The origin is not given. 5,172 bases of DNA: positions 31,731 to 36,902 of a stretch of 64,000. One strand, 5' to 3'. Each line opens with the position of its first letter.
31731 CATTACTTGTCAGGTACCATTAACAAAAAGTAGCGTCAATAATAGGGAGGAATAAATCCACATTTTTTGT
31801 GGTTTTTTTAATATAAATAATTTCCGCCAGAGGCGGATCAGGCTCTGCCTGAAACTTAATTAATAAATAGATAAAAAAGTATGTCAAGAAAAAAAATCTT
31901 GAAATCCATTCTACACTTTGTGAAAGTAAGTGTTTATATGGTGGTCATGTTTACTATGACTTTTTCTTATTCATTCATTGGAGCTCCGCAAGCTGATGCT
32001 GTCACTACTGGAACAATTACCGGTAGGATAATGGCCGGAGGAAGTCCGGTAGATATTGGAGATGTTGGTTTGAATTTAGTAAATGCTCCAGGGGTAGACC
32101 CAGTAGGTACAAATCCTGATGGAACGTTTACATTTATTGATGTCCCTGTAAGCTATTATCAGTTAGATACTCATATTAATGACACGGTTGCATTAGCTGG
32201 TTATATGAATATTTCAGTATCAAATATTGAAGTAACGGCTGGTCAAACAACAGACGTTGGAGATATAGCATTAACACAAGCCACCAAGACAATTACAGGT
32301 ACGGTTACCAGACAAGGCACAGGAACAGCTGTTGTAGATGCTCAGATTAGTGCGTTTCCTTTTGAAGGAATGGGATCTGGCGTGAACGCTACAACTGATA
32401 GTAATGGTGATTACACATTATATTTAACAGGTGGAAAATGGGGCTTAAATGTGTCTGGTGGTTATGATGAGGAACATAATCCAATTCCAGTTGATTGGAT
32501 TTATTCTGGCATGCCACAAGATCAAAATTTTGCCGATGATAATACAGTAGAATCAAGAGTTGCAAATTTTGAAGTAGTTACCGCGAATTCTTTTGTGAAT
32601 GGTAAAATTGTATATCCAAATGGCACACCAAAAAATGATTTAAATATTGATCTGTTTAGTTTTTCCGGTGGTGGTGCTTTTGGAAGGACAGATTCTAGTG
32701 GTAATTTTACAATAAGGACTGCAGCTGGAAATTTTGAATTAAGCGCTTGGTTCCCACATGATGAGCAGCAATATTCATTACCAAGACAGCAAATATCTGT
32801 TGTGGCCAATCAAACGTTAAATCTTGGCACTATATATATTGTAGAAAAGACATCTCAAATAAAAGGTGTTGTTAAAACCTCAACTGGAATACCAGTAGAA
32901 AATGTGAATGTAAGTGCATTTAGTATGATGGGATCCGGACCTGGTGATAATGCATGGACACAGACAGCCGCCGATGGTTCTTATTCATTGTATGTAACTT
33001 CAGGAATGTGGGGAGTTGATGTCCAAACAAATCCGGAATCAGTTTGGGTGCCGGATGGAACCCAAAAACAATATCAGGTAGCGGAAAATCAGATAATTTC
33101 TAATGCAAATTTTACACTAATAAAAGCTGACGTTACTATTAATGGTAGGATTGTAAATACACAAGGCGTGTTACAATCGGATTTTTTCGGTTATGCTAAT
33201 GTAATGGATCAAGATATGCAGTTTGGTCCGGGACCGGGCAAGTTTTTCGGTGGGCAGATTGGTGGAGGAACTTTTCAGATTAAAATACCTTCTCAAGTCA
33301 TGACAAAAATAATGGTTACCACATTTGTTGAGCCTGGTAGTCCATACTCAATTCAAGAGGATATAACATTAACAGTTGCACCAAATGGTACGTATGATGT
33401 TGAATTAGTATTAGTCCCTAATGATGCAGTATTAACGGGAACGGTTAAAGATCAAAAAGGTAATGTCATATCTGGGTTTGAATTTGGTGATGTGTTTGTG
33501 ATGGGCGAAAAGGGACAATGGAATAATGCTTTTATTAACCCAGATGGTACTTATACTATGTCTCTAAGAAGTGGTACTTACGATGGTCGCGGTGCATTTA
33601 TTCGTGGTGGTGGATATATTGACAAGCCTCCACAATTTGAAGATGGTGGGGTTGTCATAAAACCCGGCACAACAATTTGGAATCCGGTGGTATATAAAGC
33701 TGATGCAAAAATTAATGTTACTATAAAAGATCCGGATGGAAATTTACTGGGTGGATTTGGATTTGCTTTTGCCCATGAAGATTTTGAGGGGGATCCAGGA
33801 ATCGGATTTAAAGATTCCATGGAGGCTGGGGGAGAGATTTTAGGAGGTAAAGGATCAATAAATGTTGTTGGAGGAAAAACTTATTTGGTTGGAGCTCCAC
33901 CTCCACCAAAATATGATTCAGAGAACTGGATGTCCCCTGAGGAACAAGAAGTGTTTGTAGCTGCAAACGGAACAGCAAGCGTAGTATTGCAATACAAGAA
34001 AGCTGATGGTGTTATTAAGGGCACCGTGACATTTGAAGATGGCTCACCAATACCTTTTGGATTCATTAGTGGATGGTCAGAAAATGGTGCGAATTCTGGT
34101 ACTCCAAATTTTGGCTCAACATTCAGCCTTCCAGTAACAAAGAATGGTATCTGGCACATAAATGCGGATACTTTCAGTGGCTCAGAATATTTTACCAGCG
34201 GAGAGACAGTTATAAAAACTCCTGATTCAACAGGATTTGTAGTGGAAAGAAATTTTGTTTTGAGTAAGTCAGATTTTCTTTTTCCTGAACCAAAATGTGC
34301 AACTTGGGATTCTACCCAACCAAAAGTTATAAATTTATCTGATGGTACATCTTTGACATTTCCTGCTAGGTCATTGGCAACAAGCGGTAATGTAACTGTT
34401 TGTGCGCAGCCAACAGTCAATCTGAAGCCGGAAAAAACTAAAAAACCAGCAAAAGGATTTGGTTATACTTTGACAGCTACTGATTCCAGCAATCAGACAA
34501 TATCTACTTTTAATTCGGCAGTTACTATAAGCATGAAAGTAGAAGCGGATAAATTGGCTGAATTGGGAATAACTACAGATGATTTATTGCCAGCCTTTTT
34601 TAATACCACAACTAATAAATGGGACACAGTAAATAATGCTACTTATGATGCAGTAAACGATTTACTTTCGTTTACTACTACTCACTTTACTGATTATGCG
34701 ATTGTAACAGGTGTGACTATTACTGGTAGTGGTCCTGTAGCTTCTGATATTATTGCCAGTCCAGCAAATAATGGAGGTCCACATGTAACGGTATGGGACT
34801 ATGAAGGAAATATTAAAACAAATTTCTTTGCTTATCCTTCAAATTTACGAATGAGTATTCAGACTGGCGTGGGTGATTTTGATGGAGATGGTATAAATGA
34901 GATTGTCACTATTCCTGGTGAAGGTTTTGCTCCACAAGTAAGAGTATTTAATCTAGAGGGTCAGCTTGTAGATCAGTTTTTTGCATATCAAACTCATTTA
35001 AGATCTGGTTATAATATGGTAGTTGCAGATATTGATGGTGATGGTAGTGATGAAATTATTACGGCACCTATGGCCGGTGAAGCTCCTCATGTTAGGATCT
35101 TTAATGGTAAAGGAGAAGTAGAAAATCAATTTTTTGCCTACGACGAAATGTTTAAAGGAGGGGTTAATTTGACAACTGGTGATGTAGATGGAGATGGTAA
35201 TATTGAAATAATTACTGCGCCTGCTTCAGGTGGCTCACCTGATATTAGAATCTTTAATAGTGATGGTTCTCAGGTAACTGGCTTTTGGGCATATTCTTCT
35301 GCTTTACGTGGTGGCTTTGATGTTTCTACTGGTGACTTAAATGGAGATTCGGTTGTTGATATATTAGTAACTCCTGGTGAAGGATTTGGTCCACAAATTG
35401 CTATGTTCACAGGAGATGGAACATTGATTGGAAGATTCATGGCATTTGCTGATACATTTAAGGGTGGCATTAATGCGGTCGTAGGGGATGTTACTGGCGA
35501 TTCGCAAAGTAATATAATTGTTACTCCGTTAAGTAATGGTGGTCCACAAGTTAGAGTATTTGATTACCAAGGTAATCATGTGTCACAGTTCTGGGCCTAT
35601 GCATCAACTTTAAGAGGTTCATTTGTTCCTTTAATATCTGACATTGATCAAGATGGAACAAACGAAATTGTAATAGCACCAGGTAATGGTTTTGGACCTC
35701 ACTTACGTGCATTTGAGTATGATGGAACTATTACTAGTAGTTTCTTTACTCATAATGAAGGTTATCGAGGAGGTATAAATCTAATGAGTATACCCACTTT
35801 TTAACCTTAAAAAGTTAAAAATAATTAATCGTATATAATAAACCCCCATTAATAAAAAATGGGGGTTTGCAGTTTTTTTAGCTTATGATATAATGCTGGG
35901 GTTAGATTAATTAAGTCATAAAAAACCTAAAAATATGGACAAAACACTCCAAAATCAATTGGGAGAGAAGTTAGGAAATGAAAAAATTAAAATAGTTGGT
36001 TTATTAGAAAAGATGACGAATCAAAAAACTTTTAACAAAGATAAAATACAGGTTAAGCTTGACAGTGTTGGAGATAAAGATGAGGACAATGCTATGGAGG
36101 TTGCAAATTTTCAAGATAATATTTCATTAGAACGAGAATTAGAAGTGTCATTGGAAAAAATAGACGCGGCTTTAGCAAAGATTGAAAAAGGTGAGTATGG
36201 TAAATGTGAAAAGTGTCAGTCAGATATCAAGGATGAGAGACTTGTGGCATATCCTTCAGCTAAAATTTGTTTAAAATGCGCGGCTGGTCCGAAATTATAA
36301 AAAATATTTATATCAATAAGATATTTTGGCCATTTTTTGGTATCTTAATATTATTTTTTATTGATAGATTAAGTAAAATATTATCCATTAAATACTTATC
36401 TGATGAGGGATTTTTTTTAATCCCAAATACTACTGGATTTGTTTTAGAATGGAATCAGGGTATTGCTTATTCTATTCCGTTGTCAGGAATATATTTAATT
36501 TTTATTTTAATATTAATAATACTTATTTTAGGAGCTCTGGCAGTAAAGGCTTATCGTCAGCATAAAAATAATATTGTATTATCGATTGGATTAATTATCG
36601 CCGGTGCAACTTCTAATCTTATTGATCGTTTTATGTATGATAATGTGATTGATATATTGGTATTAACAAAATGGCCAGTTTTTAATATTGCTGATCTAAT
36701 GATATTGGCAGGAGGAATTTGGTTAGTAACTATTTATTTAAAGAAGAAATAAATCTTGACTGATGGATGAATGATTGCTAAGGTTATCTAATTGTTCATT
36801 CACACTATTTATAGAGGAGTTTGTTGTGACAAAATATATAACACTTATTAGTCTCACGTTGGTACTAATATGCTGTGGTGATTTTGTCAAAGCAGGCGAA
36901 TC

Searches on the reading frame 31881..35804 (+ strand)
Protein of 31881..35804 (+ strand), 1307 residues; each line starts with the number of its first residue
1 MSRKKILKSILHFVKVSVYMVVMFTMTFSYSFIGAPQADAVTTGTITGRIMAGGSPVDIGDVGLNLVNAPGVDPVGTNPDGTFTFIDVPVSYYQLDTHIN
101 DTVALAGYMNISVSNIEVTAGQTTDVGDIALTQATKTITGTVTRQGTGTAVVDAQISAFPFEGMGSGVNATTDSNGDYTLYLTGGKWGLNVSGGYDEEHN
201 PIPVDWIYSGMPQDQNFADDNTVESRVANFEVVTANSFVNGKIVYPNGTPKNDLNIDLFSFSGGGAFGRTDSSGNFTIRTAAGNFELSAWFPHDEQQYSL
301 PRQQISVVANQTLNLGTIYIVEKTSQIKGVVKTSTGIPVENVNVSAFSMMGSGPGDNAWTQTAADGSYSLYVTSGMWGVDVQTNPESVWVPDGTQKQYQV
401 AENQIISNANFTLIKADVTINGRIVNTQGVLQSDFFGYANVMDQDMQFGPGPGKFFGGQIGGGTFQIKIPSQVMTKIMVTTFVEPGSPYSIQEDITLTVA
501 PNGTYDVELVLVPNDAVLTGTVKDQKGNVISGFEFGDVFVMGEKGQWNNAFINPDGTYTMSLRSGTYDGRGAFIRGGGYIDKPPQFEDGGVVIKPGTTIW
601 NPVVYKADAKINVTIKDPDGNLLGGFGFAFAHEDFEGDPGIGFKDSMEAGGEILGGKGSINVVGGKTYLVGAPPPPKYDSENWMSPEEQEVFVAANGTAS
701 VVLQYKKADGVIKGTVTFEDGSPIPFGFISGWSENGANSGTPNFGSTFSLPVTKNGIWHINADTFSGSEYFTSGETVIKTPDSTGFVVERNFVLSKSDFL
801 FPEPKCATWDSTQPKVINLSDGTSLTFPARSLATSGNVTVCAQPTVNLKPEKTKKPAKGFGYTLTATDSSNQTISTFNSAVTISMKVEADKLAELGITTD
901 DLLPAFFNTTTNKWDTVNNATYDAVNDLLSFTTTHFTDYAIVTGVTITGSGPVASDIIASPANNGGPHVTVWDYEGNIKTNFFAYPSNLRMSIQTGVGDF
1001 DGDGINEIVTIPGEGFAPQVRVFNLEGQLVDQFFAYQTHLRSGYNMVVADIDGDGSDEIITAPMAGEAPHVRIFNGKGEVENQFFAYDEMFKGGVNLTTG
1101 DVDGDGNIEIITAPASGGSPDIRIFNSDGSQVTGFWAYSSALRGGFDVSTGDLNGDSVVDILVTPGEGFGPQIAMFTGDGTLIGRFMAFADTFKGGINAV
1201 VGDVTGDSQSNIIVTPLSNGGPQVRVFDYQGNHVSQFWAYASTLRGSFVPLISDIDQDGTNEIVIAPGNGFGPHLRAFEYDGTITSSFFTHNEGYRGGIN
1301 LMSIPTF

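Call 33: search_protein_families(library=pfam, proteins=[window:31881-35804:+], max_evalue=0.001)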
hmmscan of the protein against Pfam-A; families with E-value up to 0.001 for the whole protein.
window:31881-35804:+ (1307 aa): 5 families
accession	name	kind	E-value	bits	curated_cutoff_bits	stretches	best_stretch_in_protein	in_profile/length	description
PF13620.12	CarboxypepD_reg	-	5.4e-28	97.6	32.3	3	137-199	1-63/82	Carboxypeptidase regulatory-like domain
PF13517.12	FG-GAP_3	-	1.2e-11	45.4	26.9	3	1101-1163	1-61/61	FG-GAP-like repeat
PF01839.29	FG-GAP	-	1.8e-10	40.9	22.1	0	1043-1066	2-26/37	FG-GAP repeat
PF25292.1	Beta-prop_CGLA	-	7.1e-05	22.9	26.8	0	1045-1080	33-65/316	Lambda-carrageenase beta-propeller domain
PF13715.12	CarbopepD_reg_2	-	0.00018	21.9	32.2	0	138-195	1-55/88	CarboxypepD_reg-like domain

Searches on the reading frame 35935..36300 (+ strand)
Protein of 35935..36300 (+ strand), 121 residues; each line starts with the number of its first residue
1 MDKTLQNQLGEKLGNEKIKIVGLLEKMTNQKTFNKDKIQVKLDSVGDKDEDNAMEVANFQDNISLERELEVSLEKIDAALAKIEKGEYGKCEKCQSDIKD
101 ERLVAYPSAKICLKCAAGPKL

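Call 33: search_protein_families(library=pfam, proteins=[window:35935-36300:+], max_evalue=0.001)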
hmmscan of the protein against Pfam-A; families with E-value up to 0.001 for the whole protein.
window:35935-36300:+ (121 aa): 1 family
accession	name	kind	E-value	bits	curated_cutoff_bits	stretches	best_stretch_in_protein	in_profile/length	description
PF01258.23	zf-dskA_traR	-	3.7e-08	33.7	24.9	1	86-117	1-32/36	Prokaryotic dksA/traR C4-type zinc finger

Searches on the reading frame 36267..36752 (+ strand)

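Call 33: search_protein_families(library=pfam, proteins=[window:36267-36752:+], max_evalue=0.001)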
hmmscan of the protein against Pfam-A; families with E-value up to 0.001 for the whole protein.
window:36267-36752:+ (161 aa): 1 family
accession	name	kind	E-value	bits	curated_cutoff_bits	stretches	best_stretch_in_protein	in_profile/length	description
PF01252.23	Peptidase_A8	-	4.6e-24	85.7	25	1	26-156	2-139/142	Signal peptidase (SPase) II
